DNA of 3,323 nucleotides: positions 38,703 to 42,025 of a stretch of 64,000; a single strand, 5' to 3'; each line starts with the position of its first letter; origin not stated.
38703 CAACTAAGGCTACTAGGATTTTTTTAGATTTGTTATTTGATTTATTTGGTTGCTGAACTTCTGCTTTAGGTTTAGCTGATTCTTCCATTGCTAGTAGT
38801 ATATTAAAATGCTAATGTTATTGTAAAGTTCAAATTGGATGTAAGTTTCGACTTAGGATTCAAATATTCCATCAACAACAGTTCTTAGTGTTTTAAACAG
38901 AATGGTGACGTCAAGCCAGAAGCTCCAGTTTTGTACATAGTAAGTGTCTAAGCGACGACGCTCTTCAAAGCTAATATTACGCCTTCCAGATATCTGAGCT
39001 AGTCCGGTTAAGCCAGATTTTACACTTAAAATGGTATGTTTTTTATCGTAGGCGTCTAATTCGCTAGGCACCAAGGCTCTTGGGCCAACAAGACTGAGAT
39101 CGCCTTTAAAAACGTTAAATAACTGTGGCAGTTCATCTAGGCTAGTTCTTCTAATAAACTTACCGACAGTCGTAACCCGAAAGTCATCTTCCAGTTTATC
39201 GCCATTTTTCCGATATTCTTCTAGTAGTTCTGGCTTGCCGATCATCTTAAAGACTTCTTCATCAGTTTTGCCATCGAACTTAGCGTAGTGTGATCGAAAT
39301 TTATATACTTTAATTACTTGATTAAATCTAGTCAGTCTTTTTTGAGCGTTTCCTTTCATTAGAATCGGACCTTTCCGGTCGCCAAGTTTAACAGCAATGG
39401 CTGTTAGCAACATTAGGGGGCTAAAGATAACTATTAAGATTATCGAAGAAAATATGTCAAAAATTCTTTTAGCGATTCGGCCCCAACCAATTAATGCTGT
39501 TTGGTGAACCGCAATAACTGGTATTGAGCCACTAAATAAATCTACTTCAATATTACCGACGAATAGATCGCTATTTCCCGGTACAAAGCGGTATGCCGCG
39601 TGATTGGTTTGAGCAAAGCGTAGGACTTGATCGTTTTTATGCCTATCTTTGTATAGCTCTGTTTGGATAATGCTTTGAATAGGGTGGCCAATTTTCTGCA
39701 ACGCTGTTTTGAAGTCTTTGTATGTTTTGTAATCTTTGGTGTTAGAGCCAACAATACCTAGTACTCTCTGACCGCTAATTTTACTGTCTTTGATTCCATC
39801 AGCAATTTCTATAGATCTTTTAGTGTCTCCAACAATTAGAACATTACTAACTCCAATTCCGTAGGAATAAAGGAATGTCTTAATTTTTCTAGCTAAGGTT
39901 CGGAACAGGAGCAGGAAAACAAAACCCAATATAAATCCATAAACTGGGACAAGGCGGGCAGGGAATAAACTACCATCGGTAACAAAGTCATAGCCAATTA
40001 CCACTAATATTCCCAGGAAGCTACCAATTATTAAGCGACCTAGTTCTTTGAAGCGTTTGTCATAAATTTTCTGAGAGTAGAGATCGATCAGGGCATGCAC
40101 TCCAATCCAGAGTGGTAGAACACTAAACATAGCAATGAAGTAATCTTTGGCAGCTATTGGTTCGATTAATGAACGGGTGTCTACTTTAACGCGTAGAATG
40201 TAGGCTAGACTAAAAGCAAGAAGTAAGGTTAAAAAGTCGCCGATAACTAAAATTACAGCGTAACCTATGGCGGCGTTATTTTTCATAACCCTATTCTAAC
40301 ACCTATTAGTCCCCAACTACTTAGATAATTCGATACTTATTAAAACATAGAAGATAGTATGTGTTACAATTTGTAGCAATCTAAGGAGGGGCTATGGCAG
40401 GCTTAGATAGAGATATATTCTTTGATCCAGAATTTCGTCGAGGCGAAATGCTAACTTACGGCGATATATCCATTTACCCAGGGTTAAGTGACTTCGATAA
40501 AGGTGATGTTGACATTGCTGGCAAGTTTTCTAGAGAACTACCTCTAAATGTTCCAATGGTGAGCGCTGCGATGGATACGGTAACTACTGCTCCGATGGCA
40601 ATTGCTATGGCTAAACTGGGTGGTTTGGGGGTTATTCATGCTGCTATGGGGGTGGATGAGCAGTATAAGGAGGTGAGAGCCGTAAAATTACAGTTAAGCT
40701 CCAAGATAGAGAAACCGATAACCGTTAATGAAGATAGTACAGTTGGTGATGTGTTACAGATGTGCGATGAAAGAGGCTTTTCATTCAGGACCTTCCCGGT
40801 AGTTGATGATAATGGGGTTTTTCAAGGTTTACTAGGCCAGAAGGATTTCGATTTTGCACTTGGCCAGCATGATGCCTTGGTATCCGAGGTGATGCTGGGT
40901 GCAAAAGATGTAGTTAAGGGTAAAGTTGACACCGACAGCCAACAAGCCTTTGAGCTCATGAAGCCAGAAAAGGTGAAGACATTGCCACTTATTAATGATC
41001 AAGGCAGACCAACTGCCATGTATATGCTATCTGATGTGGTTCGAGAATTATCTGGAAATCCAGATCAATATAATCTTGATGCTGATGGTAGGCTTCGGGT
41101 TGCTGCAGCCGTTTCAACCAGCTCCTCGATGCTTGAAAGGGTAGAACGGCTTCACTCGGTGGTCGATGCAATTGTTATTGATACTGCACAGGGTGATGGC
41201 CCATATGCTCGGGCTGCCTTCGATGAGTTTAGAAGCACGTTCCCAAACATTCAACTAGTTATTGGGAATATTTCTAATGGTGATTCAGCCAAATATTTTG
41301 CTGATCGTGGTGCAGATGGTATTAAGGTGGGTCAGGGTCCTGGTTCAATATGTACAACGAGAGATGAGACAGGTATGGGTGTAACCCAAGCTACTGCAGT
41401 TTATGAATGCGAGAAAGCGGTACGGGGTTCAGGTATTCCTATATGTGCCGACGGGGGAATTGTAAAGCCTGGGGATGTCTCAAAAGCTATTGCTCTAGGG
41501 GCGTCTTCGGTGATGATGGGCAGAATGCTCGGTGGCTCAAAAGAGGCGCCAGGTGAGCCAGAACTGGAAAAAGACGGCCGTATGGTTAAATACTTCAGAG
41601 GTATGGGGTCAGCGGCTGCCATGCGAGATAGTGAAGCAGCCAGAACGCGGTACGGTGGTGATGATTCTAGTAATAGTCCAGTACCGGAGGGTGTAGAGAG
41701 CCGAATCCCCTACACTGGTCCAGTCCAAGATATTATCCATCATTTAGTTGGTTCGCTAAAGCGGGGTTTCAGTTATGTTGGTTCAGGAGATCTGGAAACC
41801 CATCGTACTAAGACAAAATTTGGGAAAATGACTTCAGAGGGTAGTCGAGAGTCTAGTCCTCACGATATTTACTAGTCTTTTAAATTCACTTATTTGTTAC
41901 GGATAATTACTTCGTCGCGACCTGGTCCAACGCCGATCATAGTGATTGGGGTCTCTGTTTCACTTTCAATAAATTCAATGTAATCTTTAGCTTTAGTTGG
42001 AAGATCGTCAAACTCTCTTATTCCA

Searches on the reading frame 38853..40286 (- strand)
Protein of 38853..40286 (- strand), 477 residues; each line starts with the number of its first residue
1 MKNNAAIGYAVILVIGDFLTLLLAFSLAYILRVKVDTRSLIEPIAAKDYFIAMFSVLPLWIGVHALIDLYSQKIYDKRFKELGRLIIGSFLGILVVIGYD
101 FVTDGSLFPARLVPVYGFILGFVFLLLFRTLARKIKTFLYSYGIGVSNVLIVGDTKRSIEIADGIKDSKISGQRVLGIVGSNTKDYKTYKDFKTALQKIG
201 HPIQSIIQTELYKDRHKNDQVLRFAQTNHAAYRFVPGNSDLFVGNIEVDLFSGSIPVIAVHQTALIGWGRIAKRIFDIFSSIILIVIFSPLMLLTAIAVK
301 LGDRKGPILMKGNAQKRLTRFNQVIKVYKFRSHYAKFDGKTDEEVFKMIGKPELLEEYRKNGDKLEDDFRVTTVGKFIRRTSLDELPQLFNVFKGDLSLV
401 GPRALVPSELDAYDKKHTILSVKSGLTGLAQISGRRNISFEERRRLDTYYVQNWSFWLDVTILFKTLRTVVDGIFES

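Call 60: search_protein_families(library=pfam, proteins=[window:38853-40286:-], max_evalue=0.00001)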
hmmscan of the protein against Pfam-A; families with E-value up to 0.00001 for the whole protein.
window:38853-40286:- (477 aa): 1 family
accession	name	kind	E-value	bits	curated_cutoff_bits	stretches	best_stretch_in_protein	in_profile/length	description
PF02397.22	Bac_transf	-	1.9e-55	187.6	27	1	273-471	1-178/179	Bacterial sugar transferase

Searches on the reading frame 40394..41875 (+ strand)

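Call 60: search_protein_families(library=pfam, proteins=[window:40394-41875:+], max_evalue=0.00001)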
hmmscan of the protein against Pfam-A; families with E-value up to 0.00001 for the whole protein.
window:40394-41875:+ (493 aa): 4 families
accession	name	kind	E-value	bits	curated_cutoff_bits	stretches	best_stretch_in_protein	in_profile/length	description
PF00478.31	IMPDH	-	1.6e-114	383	25.6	1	20-490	2-345/345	IMP dehydrogenase / GMP reductase domain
PF03060.21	NMO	-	8e-14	52.2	28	1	285-386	135-232/331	Nitronate monooxygenase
PF00571.33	CBS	-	3.7e-12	46.8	24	1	106-152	7-51/57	CBS domain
PF01070.24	FMN_dh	-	3.5e-10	39.9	24.9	1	285-379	218-305/350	FMN-dependent dehydrogenase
